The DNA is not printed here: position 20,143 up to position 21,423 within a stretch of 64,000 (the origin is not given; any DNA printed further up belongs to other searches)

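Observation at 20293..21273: HNH restriction enzyme candidate with an unassigned ~200-aa N-terminal domain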

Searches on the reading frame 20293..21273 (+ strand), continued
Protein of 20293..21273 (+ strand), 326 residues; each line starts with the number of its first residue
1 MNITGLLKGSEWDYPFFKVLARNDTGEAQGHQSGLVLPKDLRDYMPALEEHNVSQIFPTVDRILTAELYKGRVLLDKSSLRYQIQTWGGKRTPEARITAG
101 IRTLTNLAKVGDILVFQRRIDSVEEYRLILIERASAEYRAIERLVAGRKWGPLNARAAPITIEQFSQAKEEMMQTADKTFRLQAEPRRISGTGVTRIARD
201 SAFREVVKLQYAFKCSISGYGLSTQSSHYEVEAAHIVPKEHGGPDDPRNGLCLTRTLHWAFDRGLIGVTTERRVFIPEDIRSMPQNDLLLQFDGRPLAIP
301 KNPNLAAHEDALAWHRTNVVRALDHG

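Call 9: search_solved_structures(query=A1, max_evalue=1, show_alignments=4)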
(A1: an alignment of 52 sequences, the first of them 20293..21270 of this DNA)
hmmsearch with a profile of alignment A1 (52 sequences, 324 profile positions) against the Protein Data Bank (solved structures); distinct sequences matched with E-value up to 1: 9.
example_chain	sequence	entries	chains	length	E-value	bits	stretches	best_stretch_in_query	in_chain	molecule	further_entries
6ghs_A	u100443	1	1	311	8.9e-07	31.5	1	184-275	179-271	TagI restriction endonuclease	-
3hqf_A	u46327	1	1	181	6.3e-05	25.4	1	16-99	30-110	Restriction endonuclease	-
1na6_A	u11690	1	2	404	0.00033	23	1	16-99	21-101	Restriction endonuclease EcoRII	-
5t1j_A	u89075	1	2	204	0.0031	19.8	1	29-95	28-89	T-box transcription factor TBX21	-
6yex_A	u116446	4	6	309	0.024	16.9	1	186-280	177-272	HNH endonuclease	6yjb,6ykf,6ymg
6ghc_A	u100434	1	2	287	0.028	16.7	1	150-258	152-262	5-methylcytosine-specific restriction enzyme A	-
9sjn_A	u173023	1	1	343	0.39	12.9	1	232-258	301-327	Cas8f fusion with HNH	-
8ydb_J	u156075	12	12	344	0.39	12.9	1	232-258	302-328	Cas8f fusion with HNH | HNH endonuclease | a protein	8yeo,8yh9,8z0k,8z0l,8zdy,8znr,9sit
8w1p_G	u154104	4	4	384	0.46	12.7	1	232-258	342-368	Cas8 | Cas8f fusion with HNH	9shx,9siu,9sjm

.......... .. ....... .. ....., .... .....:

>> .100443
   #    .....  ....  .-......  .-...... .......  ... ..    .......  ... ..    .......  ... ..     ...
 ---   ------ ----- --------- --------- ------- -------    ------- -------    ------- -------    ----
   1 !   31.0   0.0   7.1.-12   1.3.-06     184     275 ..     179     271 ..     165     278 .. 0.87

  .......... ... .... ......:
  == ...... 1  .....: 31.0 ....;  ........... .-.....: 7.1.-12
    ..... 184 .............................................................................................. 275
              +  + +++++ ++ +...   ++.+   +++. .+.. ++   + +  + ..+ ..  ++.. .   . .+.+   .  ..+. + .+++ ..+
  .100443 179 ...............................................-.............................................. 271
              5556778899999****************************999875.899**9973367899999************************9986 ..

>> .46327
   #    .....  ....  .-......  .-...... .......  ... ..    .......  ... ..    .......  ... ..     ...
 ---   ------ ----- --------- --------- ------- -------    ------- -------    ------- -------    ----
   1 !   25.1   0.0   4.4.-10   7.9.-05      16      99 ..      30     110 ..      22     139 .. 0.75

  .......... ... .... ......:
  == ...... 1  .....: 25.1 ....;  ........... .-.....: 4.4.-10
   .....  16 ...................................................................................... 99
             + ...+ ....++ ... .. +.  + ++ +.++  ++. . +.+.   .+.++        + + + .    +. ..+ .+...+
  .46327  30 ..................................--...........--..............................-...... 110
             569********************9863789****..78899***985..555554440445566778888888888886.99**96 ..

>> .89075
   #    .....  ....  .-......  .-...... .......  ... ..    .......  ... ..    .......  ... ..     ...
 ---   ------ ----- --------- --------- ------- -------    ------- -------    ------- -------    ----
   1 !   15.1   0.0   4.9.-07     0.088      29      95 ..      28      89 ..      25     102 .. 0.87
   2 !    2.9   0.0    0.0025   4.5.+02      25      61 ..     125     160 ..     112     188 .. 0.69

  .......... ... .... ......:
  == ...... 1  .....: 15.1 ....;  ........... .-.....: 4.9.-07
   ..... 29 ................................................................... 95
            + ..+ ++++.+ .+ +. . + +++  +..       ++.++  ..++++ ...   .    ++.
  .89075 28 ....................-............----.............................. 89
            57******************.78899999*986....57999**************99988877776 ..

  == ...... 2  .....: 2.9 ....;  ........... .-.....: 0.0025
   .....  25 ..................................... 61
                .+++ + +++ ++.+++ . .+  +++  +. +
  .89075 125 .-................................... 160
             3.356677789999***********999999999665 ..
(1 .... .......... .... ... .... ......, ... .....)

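Call 11: find_encoding_contigs(protein=P0001, flank=6000, max_places=3)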
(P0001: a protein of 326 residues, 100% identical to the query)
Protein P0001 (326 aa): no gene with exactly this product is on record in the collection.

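Call 20: find_related_loci(query=A1, collection=genome_contigs, flank=5000)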
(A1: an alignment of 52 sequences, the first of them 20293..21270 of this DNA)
Query A1 (326 aa) in genome_contigs; peptide patterns used: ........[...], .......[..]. (x = any residue, [..] = any of these).
346 stretches matched a pattern; 298 encode a relative of the query (tblastn E <= 1e-3); the best 80 are kept; 80 distinct loci.
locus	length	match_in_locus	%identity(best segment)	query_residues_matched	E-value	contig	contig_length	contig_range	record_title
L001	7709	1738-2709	49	1-324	7e-103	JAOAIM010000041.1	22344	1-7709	MAG: Verrucomicrobiia bacterium isolate SKW90 NODE_41_length_22344_cov_4.360219, whole genome shotgun sequence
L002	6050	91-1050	50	1-320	3e-102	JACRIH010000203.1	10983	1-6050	MAG: Planctomycetales bacterium isolate NC_groundwater_1798_Pr3_B-0.1um_60_10 SR-2_scaffold_141_1483598, whole genome sh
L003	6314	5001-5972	47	1-324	1e-100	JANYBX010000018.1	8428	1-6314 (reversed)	MAG: Opitutia bacterium isolate 336R_metabinner_101 336R_k141_102151, whole genome shotgun sequence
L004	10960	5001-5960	47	1-320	8e-94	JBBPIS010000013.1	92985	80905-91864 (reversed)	MAG: Planctomycetota bacterium isolate BPF1-02-04_bin_2 NODE_28_length_92985_cov_9.976918, whole genome shotgun sequence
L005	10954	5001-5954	47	4-321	5e-92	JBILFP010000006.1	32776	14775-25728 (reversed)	MAG: Candidatus Methylacidiphilales bacterium isolate ME2016-08-30_3300044843_group7_bin116 Rohwer_bin2631_scaffold_368_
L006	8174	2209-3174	45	1-321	5e-90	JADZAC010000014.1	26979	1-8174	MAG: Flavobacteriales bacterium isolate SJ6 c_000000081712, whole genome shotgun sequence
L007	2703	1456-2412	45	3-321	4e-92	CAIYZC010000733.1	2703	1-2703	MAG: uncultured Pedosphaera sp. isolate Umea_bin-10158 genome assembly, contig: bin-10158:733/870, whole genome shotgun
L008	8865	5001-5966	45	1-321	1e-88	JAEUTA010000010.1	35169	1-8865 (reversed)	MAG: Flavobacteriales bacterium isolate new MAG-317 k141_1105791, whole genome shotgun sequence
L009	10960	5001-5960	43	1-320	7e-88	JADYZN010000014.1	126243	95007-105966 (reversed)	MAG: Phycisphaerales bacterium isolate SJ572 c_000000388618, whole genome shotgun sequence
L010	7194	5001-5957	44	6-324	1e-87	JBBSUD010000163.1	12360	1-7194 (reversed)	MAG: Verrucomicrobiales bacterium isolate SVL2_sbin.37 SVL2_sbin.37_k141_654958_length_12360_cov_11.0000, whole genome s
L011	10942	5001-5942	44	6-320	1e-87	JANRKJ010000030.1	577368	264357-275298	MAG: Terrimicrobiaceae bacterium isolate bins.495 k141_4080876, whole genome shotgun sequence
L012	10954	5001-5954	43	1-320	1e-84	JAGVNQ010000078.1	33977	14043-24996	MAG: Sideroxydans sp. isolate DeMMO3_12 c_000000021897, whole genome shotgun sequence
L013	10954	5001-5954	43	1-320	1e-84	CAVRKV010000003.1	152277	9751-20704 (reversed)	MAG: uncultured beta proteobacterium isolate MFD01231.bin.1.14 genome assembly, contig: contig_30890, whole genome shotg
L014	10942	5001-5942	43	6-320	2e-83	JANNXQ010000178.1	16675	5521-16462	MAG: Chthoniobacteraceae bacterium isolate VAR_34_metabat_159 VAR_34_k141_2080829, whole genome shotgun sequence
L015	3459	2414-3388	42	1-320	3e-84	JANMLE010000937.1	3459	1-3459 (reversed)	MAG: Planctomycetota bacterium isolate OTE_64_concoct_144 OTE_64_k141_618474, whole genome shotgun sequence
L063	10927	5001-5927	37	13-320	5e-61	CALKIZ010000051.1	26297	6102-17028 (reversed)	MAG: uncultured Neomegalonema sp. isolate H1_Bin_Bin_59_1 genome assembly, contig: c_000000706886, whole genome shotgun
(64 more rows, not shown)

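Call 22: predict_structure(alignment_id=A1)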
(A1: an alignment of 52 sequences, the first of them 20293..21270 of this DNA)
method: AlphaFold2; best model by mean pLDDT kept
length: 326 residues; sequences in the alignment: 52
mean_pLDDT: 93.3   pTM: 0.88
mean pLDDT of the five models: 93.3, 92.8, 92.5, 90.4, 89.9
residues with pLDDT >= 90: 277; 70-90: 37; 50-70: 10; < 50: 2
segments of 3 or more residues with pLDDT < 50: none
pLDDT, mean of each block of 10 residues (from residue 1): 90 97 87 87 94 90 97 97 91 93 96 97 95 96 96 94 96 95 70 86 97 98 89 96 96 98 97 97 96 98 98 97 71
secondary structure, 60 per line:
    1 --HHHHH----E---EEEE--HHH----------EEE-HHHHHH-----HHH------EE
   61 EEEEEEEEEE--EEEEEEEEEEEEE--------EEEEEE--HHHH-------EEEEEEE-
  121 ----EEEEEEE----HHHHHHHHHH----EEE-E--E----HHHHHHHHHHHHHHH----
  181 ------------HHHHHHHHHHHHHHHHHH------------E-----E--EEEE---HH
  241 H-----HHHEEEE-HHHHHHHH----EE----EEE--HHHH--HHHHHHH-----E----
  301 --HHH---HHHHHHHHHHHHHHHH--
elements in order: H3-7 E16-19 E35-37 H39-44 E59-70 E73-85 E94-99 H102-105 E113-119 E125-131 H136-145 E150-152 H162-176 H193-210 E232-235 E250-253 H255-262 E273-275 H278-281 H284-290 H309-324

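Call 26: fold_search(model_id=the predicted structure, library=pdb)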
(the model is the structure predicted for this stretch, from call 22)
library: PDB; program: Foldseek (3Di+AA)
matches with E <= 10: 299; with E <= 0.001: 22
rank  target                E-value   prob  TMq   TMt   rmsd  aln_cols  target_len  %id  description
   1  6ghs                  2.7e-06  1.00  0.30  0.35   2.6       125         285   25  Modification dependent TagI restriction endonuclease (released 2018-08-29)
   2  1na6_B                4.7e-06  1.00  0.37  0.31  14.1       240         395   20  Crystal structure of restriction endonuclease EcoRII mutant R88A (released 2003-12-16)
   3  3hqf_A                1.9e-05  1.00  0.36  0.63   3.2       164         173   23  Crystal structure of restriction endonuclease EcoRII N-terminal effector-binding domain in complex with cognate DNA (released 2009-09-22)
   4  4ldy_A                2.0e-05  1.00  0.28  0.28  14.0       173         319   15  Crystal structure of the DNA binding domain of the G245A mutant of arabidopsis thaliana auxin reponse factor 1 (released 2014-02-12)
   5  4ldw_A                2.6e-05  1.00  0.28  0.29  14.1       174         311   16  Crystal structure of the DNA Binding Domain of arabidopsis thaliana auxin response factor 1, P21 structure (released 2014-02-12)
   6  4ldu                  5.5e-05  1.00  0.26  0.26  15.9       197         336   15  Crystal structure of the DNA binding domain of Arabidopsis thaliana auxin response factor 5 (released 2014-02-12)
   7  6ycq_A                8.9e-05  1.00  0.28  0.26  19.4       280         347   12  Crystal structure of the DNA binding domain of Arabidopsis thaliana Auxin Response Factor 1 (AtARF1) in complex with H (released 2020-09-09)
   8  6yex_A                1.0e-04  1.00  0.28  0.30   9.4       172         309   16  VcaM4I restriction endonuclease in the absence of DNA (released 2020-12-16)
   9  6ycq_B                1.0e-04  1.00  0.28  0.26  19.4       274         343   11  Crystal structure of the DNA binding domain of Arabidopsis thaliana Auxin Response Factor 1 (AtARF1) in complex with H (released 2020-09-09)
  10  3zi5_A                1.4e-04  1.00  0.28  0.50   5.2       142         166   15  Crystal STRUCTURE OF RESTRICTION ENDONUCLEASE BFII C-TERMINAL RECOGNITION DOMAIN IN COMPLEX WITH COGNATE DNA (released 2014-01-15)
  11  6yex_B                1.8e-04  1.00  0.28  0.30   8.8       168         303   13  VcaM4I restriction endonuclease in the absence of DNA (released 2020-12-16)
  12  6sdg_B                1.9e-04  1.00  0.27  0.28   7.5       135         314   20  Crystal structure of the DNA binding domain of M. polymorpha Auxin Response Factor 2 (MpARF2) in complex with High Aff (released 2020-04-08)
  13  2c1l_A                2.7e-04  1.00  0.30  0.28   4.5       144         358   14  Structure of the BfiI restriction endonuclease (released 2005-10-07)
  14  8oj1_A                2.9e-04  1.00  0.27  0.30  15.8       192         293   16  Crystal structure of the DNA binding domain of M. polymorpha Auxin Response Factor 2 (MpARF2) in complex with High Aff (released 2024-04-03)
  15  1na6_A                3.4e-04  1.00  0.32  0.29  14.1       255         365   18  Crystal structure of restriction endonuclease EcoRII mutant R88A (released 2003-12-16)
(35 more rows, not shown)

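Call 31: search_dna_similar(query=window:20293-21270:+, collection=plasmids, mode=protein, max_rows=20)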
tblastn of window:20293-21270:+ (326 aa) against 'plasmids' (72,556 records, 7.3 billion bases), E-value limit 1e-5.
Records with a match: 91; places in all: 94; records where one place covers at least 80% of the query: 1.
Best place of each record, by identity: <60% 91.
By first word of the organism name: Rhizobium 18; Sinorhizobium 15; Agrobacterium 11; Nostoc 7; Escherichia 5; Azospirillum 3; Halobacterium 3; Halorussus 2; Halalkalicoccus 2; Variovorax 2; and 22 more.
By predicted mobility (MOB-suite, as given by PLSDB): non-mobilizable 56; conjugative 29; mobilizable 6.
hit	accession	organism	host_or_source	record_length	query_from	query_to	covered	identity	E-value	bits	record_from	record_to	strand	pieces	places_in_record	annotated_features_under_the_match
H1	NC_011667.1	Thauera aminoaromatica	-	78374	1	318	98%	42.8%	6e-82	277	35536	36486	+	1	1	HNH endonuclease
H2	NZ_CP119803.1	Halosegnis marinus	cell culture,coastal saline-alkali land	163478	155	316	50%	37.1%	3e-17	90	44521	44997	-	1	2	HNH endonuclease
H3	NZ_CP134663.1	Escherichia coli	Larus michahellis,bacteria,cloaca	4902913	144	322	55%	32.6%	9e-16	86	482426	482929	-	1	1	none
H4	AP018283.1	Chondrocystis sp. NIES-4102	-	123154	94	316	68%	25.7%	7e-13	77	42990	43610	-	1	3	hypothetical protein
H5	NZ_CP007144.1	Hymenobacter swuensis DY53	-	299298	153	323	52%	33.2%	4e-8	62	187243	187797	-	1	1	HNH endonuclease | metallophosphoesterase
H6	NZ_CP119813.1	Halorussus caseinilyticus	cell culture,coastal saline-alkali land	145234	139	316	55%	31.6%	8e-14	80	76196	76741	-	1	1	HNH endonuclease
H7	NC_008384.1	Rhizobium johnstonii 3841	-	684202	156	322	51%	32.9%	1e-13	79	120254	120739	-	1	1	HNH endonuclease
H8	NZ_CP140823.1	Rhizobium johnstonii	Trifolium pratense,whole organism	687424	156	322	51%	32.9%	1e-13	79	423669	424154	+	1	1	HNH endonuclease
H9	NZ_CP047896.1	Sphingomonas changnyeongensis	Single cell,Fresh water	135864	159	321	50%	33.1%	5e-16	86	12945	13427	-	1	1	HNH endonuclease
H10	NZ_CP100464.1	Salinigranum marinum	cell culture,Saline soil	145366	136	316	56%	29.8%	4e-12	74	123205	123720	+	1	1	HNH endonuclease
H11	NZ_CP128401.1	Candidatus Chlorohelix allophototropha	Single colony of Candidatus Chlorohelix ...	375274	160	321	50%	33.1%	3e-16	87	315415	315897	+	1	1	HNH endonuclease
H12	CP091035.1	Sinorhizobium sp. B11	soybean,TY,soil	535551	166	321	48%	33.3%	3e-15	84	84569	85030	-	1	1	HNH endonuclease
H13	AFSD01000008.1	Agrobacterium tumefaciens F2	soil near Harbin Institute of Technology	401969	166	321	48%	33.3%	1e-14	82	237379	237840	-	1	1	hypothetical protein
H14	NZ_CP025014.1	Rhizobium leguminosarum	Lotus corniculatus,Bacteria culture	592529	176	321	45%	35.6%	3e-16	87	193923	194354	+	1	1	HNH endonuclease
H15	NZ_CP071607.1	Rhizobium binae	lentil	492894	174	321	45%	35.1%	4e-14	81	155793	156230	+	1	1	HNH endonuclease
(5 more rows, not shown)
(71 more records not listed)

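Call 32: get_annotated_region(hit=H1, flank=5000)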
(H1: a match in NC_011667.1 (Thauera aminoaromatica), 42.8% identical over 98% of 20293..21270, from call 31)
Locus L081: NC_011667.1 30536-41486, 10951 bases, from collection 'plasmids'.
description: Thauera aminoaromatica plasmid pTha01, complete sequence
organism: Thauera aminoaromatica (NCBI taxid 164330)
taxonomy: Bacteria; Pseudomonadota; Betaproteobacteria; Rhodocyclales; Zoogloeaceae; Thauera; Thauera aminoaromatica
host: -; source: -; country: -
typing (MOB-suite, as given by PLSDB): non-mobilizable; replicon rep_cluster_1815
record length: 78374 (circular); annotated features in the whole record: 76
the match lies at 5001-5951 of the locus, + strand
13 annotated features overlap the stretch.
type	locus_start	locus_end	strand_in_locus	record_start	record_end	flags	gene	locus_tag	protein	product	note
CDS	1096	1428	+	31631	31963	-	-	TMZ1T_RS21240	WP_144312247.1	hypothetical protein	-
CDS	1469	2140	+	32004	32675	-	-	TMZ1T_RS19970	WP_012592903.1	recombinase family protein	GO:0006310 - DNA recombination [Evidence IEA]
CDS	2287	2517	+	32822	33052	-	-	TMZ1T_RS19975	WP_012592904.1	hypothetical protein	-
CDS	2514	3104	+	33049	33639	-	-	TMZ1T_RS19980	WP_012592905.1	hypothetical protein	-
CDS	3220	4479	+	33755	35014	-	dcm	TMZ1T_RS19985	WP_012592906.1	DNA (cytosine-5-)-methyltransferase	GO:0006304 - DNA modification [Evidence IEA]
CDS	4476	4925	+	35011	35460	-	vsr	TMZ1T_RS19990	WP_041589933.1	DNA mismatch endonuclease Vsr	GO:0006298 - mismatch repair [Evidence IEA]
CDS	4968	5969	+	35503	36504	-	-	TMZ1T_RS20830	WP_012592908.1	HNH endonuclease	-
CDS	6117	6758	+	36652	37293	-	-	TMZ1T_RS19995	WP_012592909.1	AAA family ATPase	-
CDS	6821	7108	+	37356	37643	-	-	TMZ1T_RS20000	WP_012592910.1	ribbon-helix-helix protein, CopG family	GO:0006355 - regulation of DNA-templated transcription [Evidence IEA]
CDS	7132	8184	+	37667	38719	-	-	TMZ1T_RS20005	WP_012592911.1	replication protein RepA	-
CDS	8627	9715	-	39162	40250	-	-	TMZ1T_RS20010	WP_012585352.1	DNA-binding protein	-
CDS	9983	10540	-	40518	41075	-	-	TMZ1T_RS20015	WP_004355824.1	ankyrin repeat domain-containing protein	-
CDS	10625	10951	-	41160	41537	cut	-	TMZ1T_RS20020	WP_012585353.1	hypothetical protein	-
